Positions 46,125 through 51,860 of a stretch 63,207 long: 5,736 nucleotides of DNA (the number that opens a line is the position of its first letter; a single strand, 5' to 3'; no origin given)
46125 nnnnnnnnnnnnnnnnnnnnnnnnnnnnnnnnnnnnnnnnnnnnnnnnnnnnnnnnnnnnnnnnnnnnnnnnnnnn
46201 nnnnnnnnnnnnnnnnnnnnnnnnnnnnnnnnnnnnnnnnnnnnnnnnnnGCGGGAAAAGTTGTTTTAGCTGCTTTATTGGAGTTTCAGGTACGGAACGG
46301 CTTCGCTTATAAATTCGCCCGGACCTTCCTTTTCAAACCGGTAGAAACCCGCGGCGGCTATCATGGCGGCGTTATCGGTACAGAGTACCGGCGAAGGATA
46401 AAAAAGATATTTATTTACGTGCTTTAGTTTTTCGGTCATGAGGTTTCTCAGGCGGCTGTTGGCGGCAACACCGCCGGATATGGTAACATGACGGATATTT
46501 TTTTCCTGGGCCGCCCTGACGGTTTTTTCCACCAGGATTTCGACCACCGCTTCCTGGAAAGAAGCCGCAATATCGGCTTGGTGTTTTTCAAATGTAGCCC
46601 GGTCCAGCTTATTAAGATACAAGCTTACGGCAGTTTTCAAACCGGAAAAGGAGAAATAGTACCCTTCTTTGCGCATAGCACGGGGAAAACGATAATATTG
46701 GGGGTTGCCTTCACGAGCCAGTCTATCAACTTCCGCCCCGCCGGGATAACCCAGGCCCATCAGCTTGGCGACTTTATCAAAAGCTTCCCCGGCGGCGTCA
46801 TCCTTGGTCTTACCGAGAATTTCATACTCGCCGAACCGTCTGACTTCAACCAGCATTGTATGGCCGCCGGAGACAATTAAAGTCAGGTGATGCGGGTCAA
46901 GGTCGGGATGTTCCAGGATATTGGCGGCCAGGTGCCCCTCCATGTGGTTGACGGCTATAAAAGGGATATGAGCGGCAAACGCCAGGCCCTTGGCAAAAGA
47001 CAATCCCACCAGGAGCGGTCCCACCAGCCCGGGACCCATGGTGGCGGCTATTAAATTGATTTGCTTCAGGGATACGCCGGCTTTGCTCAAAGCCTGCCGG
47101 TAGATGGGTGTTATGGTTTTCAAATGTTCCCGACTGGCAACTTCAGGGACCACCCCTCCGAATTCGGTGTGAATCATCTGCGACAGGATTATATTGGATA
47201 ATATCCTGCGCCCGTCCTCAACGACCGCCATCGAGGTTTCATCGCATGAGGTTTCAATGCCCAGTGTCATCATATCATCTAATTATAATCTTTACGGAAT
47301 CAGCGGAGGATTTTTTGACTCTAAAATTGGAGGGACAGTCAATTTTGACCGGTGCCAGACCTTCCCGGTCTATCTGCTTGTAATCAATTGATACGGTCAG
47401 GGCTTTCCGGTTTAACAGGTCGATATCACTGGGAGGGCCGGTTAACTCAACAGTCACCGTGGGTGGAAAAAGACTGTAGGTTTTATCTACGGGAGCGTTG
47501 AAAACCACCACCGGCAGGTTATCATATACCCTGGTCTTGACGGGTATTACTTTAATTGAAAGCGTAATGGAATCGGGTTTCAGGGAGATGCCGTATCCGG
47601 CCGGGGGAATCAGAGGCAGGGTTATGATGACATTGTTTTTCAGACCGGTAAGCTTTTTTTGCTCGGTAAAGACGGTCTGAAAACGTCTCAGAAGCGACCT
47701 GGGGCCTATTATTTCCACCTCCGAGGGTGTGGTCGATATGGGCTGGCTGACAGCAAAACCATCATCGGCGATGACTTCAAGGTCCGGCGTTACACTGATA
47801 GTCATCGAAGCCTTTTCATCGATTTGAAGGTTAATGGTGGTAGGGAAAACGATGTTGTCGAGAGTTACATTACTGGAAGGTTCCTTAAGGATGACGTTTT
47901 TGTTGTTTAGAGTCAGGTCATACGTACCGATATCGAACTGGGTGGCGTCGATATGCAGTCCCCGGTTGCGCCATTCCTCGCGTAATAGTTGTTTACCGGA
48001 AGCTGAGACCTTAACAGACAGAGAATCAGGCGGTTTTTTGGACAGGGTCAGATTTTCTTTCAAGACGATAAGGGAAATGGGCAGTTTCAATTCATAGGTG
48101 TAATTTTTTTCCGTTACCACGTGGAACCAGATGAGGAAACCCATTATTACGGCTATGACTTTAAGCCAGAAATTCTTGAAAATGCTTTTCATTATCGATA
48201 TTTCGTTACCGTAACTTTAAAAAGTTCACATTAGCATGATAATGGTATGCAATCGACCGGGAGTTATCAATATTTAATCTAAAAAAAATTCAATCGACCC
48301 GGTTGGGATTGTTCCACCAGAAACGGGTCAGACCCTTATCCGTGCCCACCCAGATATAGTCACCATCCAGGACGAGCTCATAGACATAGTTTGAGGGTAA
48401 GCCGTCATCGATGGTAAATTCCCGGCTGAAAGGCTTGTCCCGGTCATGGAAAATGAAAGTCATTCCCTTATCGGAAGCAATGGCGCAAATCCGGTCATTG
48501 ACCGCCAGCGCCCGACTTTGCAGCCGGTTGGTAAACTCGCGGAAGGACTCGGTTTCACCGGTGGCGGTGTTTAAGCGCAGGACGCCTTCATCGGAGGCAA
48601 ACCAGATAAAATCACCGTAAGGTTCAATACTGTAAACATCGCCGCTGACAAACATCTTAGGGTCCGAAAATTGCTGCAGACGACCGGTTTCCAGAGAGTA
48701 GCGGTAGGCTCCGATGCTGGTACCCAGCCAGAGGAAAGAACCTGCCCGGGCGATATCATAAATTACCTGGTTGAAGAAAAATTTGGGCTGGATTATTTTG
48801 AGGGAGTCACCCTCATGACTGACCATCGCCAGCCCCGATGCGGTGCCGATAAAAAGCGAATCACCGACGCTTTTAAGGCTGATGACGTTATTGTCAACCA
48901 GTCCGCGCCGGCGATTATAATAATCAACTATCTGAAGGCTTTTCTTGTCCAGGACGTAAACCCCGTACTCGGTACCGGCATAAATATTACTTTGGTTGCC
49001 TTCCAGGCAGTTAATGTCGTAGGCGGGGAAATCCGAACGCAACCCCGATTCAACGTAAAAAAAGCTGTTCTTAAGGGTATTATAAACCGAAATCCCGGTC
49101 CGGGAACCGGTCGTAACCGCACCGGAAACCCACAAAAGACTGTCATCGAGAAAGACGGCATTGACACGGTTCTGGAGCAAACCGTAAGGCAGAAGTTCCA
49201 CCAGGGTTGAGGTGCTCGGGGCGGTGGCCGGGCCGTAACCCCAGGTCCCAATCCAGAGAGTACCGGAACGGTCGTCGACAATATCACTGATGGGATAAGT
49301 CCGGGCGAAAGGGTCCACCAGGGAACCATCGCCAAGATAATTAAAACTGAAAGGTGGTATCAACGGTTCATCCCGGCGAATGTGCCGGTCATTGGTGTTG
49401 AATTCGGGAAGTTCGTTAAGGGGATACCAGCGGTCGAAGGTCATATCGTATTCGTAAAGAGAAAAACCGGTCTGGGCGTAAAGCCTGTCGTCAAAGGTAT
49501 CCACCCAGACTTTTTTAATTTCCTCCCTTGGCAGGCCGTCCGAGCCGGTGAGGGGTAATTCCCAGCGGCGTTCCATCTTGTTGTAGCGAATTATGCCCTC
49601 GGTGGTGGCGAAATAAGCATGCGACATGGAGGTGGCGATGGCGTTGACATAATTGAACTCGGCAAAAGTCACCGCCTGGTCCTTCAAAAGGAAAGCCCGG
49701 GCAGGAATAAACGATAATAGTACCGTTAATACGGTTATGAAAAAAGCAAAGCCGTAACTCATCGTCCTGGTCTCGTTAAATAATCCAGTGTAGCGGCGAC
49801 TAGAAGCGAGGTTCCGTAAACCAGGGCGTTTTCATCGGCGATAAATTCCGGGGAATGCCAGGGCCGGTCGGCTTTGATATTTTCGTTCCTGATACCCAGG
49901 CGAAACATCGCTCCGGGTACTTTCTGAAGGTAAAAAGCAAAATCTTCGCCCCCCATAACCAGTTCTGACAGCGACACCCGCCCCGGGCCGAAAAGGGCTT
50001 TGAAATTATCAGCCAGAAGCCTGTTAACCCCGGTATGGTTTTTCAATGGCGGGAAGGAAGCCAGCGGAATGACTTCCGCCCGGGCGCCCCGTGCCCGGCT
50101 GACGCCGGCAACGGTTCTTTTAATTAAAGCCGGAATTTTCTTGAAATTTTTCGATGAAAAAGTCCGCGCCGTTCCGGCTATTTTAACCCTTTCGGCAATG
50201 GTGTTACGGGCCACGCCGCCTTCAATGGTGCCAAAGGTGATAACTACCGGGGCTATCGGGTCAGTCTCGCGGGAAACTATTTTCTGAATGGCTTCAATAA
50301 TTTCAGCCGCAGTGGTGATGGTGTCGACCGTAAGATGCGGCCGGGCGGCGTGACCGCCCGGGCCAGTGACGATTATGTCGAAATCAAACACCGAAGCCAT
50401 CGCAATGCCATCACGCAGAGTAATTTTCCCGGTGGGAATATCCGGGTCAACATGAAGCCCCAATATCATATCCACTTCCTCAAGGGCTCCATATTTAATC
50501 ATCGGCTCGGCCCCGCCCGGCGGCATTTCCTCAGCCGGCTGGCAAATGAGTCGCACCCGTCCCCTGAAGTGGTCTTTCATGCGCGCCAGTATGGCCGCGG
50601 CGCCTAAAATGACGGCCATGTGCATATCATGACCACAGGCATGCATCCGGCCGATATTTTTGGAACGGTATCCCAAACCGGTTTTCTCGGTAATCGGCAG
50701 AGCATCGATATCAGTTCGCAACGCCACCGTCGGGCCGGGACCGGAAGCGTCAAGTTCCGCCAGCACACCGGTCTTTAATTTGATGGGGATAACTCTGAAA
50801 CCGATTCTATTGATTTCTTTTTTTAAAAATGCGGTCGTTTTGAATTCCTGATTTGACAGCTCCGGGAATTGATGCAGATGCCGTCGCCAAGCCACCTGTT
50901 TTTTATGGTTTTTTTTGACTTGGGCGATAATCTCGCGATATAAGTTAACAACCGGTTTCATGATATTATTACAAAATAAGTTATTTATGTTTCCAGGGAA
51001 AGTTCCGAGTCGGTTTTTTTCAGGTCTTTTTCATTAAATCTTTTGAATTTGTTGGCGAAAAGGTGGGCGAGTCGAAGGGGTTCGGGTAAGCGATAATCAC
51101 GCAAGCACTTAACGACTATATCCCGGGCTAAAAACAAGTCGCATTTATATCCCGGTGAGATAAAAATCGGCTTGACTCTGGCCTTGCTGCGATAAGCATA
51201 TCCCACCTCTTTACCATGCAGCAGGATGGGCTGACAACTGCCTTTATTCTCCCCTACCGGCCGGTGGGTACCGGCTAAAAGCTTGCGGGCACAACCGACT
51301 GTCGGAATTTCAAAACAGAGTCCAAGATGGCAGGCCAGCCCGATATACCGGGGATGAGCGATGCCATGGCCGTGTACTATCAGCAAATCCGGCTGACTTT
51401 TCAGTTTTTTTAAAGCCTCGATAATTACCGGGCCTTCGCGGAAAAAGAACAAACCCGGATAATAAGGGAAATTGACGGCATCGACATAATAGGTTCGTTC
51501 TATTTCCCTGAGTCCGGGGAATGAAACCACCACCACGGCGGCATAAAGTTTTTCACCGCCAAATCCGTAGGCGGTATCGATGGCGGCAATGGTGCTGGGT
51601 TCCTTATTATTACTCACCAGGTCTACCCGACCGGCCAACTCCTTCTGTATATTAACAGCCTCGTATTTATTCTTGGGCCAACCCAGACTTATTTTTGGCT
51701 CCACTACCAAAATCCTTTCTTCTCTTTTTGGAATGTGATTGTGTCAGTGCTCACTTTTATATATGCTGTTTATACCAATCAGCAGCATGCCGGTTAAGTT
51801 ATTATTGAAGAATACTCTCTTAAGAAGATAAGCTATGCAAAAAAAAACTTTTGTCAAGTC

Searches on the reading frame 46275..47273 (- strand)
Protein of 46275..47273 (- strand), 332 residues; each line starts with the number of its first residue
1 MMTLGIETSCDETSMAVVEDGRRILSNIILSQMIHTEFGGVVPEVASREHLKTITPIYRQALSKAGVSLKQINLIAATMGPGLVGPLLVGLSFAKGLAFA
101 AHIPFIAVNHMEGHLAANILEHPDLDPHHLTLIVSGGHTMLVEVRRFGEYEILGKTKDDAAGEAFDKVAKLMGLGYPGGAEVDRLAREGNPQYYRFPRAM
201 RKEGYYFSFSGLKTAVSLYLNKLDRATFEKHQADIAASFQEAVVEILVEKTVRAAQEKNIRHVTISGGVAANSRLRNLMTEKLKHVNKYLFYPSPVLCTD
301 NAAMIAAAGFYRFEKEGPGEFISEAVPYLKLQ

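Call 58: search_protein_families(library=pfam, proteins=[window:46275-47273:-], max_evalue=0.001)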
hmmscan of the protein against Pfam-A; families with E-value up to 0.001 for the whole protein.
window:46275-47273:- (332 aa): 3 families
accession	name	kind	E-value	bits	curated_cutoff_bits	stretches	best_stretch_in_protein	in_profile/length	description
PF00814.31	TsaD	-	2.4e-94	316.4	24.8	1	24-306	2-263/264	tRNA N6-adenosine threonylcarbamoyltransferase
PF22521.2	HypF_C_2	-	3.2e-10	40.6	27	1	216-301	149-235/241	Carbamoyltransferase, Kae1-like Domain, second subdomain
PF02543.21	Carbam_trans_N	-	2e-06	28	24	1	170-282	211-323/346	Carbamoyltransferase N-terminus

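Call 59: search_protein_families(library=padloc, proteins=[window:46275-47273:-], max_evalue=0.001)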
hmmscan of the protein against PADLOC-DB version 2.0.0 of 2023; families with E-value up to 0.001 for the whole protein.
window:46275-47273:- (332 aa): 0 families

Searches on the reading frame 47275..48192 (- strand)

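Call 58: search_protein_families(library=pfam, proteins=[window:47275-48192:-], max_evalue=0.001)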
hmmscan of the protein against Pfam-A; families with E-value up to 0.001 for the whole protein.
window:47275-48192:- (305 aa): 1 family
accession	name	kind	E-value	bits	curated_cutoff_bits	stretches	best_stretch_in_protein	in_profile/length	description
PF07949.17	YbbR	-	4.4e-11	43.4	22.3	1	134-213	3-81/81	YbbR-like protein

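Call 59: search_protein_families(library=padloc, proteins=[window:47275-48192:-], max_evalue=0.001)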
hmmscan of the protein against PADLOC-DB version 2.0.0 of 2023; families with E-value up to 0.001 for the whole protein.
window:47275-48192:- (305 aa): 0 families

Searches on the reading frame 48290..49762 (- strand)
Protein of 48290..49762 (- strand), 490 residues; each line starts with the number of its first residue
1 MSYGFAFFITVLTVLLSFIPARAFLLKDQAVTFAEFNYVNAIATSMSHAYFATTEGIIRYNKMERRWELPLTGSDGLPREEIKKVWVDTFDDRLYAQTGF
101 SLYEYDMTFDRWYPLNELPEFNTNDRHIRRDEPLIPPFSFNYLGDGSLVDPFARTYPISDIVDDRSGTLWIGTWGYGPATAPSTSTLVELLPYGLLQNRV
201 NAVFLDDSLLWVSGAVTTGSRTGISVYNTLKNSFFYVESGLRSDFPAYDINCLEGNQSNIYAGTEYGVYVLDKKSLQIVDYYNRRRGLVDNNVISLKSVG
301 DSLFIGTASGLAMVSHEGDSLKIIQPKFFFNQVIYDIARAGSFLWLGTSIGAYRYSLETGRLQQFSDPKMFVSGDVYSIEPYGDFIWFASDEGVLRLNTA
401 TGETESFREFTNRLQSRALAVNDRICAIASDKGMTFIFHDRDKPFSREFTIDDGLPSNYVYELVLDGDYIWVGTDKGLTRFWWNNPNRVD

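Call 58: search_protein_families(library=pfam, proteins=[window:48290-49762:-], max_evalue=0.001)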
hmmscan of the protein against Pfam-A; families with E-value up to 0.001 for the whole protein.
window:48290-49762:- (490 aa): 2 families
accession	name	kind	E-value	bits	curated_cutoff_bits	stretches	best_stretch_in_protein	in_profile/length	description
PF07494.17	Reg_prop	-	1.6e-10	40.3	20.4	0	157-175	6-24/24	Two component regulator propeller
PF21544.3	PorZ_N_b_propeller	-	1e-08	36.1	27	0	361-433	66-137/154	TSS9, PorZ, N-terminal beta-propeller domain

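Call 59: search_protein_families(library=padloc, proteins=[window:48290-49762:-], max_evalue=0.001)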
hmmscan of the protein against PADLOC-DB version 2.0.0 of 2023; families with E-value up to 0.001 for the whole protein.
window:48290-49762:- (490 aa): 0 families

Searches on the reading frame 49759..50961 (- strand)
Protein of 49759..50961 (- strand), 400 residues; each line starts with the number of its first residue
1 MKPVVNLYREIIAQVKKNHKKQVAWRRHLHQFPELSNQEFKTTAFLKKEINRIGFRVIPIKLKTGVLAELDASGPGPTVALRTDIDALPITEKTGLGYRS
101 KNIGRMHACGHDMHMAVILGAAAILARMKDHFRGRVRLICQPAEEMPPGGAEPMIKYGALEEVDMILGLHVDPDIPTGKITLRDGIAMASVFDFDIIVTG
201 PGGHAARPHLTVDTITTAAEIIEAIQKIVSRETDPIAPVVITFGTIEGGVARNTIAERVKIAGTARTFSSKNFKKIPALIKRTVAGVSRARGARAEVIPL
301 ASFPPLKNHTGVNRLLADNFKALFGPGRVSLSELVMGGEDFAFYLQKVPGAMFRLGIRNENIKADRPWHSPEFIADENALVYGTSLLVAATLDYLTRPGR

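Call 58: search_protein_families(library=pfam, proteins=[window:49759-50961:-], max_evalue=0.001)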
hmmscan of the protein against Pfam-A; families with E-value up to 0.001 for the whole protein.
window:49759-50961:- (400 aa): 2 families
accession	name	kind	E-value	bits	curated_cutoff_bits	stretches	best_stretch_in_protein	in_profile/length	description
PF01546.33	Peptidase_M20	-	2.2e-38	132.7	24.6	1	80-390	1-203/206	Peptidase family M20/M25/M40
PF07687.19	M20_dimer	-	8.9e-10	38.9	21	1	193-282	8-97/107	Peptidase dimerisation domain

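Call 59: search_protein_families(library=padloc, proteins=[window:49759-50961:-], max_evalue=0.001)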
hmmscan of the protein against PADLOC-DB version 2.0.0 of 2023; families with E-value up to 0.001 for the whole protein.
window:49759-50961:- (400 aa): 0 families

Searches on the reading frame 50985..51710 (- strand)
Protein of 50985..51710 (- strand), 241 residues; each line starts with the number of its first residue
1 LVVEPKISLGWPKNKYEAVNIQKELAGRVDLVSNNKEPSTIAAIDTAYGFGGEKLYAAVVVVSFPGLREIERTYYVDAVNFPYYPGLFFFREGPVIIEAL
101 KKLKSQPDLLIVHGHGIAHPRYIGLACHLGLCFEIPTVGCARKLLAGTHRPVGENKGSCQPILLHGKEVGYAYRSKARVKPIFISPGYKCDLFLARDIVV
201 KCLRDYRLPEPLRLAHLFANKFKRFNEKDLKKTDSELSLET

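Call 58: search_protein_families(library=pfam, proteins=[window:50985-51710:-], max_evalue=0.001)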
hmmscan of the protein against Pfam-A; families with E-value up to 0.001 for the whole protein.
window:50985-51710:- (241 aa): 1 family
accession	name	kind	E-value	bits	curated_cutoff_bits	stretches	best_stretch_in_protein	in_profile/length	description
PF04493.20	Endonuclease_5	-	3.6e-64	216.5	23.4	1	24-216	2-197/198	Endonuclease V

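Call 59: search_protein_families(library=padloc, proteins=[window:50985-51710:-], max_evalue=0.001)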
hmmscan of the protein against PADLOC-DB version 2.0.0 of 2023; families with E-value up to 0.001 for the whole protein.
window:50985-51710:- (241 aa): 0 families
